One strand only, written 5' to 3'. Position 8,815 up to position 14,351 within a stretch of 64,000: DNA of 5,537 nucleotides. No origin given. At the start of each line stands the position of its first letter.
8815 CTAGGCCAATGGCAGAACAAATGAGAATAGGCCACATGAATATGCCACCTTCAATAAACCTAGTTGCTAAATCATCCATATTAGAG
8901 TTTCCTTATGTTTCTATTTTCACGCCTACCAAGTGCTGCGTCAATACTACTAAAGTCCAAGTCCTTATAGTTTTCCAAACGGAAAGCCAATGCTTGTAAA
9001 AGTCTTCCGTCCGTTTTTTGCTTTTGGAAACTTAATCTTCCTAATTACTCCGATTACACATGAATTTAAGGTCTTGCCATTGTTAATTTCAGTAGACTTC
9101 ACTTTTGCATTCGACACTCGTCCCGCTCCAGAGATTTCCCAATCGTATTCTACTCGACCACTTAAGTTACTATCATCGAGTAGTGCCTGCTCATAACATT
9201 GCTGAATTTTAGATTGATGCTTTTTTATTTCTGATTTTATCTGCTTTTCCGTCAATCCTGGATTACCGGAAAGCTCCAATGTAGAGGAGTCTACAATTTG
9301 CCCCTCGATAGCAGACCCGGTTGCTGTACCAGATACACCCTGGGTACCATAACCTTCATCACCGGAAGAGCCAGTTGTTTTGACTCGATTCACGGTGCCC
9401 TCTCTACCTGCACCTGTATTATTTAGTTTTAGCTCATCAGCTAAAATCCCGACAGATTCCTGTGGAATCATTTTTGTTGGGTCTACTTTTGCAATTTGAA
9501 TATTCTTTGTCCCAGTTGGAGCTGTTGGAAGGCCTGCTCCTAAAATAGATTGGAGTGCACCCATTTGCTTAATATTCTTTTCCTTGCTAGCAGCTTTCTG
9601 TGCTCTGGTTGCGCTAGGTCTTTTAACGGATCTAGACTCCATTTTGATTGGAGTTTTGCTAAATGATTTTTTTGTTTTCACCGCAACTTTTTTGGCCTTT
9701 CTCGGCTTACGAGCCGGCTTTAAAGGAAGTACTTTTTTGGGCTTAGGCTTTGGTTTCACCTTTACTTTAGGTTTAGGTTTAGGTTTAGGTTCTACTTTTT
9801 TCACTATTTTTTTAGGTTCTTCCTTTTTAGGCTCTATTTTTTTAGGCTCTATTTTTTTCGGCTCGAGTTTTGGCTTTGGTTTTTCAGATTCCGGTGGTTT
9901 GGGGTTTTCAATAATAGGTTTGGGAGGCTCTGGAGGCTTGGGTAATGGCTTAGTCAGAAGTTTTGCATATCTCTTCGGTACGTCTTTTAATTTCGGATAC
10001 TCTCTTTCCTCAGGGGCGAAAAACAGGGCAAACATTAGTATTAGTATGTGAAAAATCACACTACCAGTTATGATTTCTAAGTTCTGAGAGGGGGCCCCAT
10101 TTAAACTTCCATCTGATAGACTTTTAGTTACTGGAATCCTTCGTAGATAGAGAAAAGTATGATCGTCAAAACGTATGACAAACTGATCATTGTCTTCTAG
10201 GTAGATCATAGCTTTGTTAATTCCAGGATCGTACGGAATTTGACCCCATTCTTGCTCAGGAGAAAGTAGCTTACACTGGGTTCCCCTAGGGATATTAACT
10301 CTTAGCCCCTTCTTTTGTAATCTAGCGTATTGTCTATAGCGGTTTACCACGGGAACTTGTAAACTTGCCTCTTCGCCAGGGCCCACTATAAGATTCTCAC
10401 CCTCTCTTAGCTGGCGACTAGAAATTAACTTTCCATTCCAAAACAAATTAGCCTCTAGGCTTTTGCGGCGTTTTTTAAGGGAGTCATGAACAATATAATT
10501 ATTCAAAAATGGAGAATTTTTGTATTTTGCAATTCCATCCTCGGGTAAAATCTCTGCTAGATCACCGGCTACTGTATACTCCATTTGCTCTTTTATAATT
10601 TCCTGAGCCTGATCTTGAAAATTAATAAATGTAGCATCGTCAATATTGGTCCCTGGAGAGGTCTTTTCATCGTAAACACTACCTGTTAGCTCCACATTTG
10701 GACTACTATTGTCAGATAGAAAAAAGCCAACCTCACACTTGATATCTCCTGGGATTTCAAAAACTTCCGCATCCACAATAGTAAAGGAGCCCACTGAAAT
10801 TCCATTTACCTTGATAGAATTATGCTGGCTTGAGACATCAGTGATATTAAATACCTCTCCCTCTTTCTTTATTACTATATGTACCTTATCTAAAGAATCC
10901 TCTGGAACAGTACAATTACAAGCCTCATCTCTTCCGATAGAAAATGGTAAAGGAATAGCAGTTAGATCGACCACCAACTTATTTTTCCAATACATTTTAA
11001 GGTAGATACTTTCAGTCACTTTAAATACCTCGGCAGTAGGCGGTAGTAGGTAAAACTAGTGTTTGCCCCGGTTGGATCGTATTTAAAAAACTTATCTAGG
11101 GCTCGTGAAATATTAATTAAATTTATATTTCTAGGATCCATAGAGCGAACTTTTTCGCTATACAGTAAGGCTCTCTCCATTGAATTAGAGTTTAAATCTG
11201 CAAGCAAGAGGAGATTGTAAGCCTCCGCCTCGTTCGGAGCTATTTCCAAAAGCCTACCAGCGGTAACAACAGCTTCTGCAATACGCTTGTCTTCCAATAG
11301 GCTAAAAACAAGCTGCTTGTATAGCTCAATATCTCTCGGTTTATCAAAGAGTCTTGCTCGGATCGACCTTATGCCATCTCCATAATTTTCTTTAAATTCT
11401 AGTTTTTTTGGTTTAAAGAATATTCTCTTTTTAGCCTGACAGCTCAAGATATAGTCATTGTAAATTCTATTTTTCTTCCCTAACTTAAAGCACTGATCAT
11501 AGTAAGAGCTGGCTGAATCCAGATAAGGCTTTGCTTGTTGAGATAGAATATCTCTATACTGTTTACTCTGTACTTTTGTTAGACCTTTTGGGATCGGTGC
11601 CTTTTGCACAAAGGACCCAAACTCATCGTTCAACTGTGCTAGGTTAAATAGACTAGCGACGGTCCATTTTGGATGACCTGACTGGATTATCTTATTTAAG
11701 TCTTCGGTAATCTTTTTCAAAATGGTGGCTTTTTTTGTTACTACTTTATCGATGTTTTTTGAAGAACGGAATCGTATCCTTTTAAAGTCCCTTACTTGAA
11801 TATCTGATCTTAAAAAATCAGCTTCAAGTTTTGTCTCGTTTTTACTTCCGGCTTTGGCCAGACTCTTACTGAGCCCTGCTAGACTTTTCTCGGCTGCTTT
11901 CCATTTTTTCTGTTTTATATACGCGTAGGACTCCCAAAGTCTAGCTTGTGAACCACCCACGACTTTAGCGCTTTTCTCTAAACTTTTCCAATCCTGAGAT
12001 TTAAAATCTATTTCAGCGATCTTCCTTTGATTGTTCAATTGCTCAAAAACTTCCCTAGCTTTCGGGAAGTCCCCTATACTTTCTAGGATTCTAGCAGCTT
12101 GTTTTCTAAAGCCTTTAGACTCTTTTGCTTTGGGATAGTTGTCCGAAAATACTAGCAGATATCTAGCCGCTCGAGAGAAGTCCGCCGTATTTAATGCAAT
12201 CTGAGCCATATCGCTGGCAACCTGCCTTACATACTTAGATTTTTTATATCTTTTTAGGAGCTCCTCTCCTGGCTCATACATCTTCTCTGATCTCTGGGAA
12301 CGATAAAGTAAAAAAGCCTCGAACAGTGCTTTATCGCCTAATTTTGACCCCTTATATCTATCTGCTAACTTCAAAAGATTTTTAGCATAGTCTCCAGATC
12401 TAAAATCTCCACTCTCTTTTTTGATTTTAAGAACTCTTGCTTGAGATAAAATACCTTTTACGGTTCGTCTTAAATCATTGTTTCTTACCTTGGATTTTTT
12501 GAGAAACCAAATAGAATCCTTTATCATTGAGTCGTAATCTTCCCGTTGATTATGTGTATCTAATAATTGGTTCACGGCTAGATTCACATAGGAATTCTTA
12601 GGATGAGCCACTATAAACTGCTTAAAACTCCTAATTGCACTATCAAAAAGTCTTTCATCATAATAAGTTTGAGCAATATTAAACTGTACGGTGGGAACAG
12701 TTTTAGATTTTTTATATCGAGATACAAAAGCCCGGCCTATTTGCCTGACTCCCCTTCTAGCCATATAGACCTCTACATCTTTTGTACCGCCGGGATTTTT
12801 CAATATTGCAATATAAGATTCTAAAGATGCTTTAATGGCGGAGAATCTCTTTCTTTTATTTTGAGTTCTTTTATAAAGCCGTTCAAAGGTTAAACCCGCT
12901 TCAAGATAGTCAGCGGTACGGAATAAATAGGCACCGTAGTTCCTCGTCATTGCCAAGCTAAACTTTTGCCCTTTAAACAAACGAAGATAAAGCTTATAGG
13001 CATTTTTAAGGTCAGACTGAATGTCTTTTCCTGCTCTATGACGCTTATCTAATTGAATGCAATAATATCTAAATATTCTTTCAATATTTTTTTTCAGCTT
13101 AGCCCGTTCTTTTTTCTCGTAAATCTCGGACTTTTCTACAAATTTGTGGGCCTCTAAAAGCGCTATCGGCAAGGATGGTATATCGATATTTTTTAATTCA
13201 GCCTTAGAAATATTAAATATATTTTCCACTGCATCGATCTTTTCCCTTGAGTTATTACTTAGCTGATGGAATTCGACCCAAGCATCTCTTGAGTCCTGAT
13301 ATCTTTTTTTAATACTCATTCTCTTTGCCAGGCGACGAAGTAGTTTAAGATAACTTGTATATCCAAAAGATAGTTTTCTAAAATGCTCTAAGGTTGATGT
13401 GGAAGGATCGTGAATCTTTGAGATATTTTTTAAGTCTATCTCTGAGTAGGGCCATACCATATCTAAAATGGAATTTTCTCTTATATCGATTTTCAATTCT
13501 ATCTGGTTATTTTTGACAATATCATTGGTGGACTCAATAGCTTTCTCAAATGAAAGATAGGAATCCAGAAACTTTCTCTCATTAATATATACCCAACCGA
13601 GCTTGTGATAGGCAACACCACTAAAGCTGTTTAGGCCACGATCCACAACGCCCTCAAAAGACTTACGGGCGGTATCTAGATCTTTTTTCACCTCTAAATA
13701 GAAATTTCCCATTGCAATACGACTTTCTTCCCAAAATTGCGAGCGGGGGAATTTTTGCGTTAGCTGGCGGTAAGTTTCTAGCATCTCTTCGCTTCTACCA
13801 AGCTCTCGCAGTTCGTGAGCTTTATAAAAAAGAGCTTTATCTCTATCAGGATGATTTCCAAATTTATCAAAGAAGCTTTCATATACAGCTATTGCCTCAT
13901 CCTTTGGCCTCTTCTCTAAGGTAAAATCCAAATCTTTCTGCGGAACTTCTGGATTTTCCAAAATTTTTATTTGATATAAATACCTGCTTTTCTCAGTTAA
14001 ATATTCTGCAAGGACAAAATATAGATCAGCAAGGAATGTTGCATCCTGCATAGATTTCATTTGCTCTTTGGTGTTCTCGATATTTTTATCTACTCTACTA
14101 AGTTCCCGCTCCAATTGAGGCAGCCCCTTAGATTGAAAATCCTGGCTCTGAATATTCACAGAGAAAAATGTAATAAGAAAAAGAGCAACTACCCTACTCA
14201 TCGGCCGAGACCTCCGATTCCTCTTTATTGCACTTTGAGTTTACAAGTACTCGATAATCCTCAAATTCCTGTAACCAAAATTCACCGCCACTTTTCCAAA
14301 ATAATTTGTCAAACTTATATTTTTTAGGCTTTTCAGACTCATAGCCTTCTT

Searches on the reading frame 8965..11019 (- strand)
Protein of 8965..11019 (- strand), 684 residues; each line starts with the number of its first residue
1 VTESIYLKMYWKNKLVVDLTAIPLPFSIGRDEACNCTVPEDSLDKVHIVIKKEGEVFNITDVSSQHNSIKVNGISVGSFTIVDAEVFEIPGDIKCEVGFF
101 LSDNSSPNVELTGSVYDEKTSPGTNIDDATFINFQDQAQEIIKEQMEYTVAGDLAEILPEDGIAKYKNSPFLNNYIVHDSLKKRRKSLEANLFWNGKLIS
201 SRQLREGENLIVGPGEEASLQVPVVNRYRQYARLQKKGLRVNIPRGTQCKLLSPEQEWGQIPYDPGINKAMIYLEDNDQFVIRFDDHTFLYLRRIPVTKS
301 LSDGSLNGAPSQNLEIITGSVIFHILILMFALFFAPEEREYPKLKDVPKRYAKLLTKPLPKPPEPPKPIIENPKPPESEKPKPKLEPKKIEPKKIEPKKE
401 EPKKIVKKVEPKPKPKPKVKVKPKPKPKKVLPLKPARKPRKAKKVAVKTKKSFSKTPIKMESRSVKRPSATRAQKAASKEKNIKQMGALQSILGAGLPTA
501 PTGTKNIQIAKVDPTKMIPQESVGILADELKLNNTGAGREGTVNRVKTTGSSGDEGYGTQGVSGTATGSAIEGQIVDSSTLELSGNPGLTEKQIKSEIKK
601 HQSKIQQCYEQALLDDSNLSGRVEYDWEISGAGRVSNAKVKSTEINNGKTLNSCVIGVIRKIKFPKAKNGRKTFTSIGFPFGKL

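Call 55: search_protein_families(library=pfam, proteins=[window:8965-11019:-], max_evalue=0.001)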
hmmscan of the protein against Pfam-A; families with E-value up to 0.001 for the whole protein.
window:8965-11019:- (684 aa): 1 family
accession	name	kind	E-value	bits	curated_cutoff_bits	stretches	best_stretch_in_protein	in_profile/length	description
PF00498.31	FHA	-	1.2e-06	29.3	20.7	1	27-78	2-53/67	FHA domain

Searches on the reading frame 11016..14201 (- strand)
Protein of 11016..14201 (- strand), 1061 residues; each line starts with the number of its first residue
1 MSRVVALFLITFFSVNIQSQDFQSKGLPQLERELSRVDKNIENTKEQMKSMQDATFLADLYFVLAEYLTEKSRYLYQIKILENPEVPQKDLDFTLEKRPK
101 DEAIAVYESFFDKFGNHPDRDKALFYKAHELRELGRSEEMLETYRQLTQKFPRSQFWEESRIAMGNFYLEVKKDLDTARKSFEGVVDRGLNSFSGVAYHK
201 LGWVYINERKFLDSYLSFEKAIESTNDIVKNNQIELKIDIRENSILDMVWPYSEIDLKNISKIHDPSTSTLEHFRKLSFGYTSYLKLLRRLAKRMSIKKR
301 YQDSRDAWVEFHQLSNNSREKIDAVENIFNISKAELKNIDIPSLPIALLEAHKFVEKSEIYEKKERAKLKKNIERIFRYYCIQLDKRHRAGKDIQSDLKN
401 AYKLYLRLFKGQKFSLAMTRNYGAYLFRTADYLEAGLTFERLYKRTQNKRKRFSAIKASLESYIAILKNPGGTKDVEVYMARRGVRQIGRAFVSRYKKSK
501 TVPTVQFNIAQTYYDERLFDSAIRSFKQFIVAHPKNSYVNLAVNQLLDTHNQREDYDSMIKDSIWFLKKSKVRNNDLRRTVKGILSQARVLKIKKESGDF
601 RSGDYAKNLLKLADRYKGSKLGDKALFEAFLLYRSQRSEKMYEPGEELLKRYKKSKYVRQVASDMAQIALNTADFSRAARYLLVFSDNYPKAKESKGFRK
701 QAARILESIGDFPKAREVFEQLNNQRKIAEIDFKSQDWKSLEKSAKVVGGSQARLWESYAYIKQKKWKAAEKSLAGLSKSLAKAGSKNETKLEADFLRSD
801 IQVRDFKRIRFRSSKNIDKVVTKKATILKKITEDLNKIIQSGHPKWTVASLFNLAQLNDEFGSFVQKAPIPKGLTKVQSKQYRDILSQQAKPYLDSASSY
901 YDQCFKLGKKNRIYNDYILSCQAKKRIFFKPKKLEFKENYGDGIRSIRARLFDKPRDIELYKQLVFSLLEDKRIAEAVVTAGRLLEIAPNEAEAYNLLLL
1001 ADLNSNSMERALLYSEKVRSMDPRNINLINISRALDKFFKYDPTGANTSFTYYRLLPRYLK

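Call 55: search_protein_families(library=pfam, proteins=[window:11016-14201:-], max_evalue=0.001)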
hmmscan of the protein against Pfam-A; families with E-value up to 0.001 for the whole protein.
window:11016-14201:- (1061 aa): 10 families
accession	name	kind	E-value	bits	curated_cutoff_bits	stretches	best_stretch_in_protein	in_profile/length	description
PF13428.12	TPR_14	-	5.3e-10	39.4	23.5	0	123-155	3-36/44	Tetratricopeptide repeat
PF13174.12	TPR_6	-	5.5e-10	39.7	26.3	0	131-154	10-33/33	Tetratricopeptide repeat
PF14559.12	TPR_19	-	1.7e-07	31.9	25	0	955-998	22-65/68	Tetratricopeptide repeat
PF13181.12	TPR_8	-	3e-07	30.5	25.7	0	197-225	3-31/34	Tetratricopeptide repeat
PF07719.23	TPR_2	-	1.1e-06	28.8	27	0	197-223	3-29/34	Tetratricopeptide repeat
PF13432.12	TPR_16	-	3.2e-06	27.9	32.7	0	664-721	2-56/65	Tetratricopeptide repeat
PF13525.12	YfiO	-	5.9e-05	23.4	25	0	492-540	31-79/203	Outer membrane lipoprotein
PF09976.15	TPR_21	-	0.00018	21.8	25.5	0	633-721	50-138/193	Tetratricopeptide repeat-like domain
PF13176.12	TPR_7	-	0.00076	19.8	27.9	0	703-721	6-24/36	Tetratricopeptide repeat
PF13431.12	TPR_17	-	0.00092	19.8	24.4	0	117-141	9-33/34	Tetratricopeptide repeat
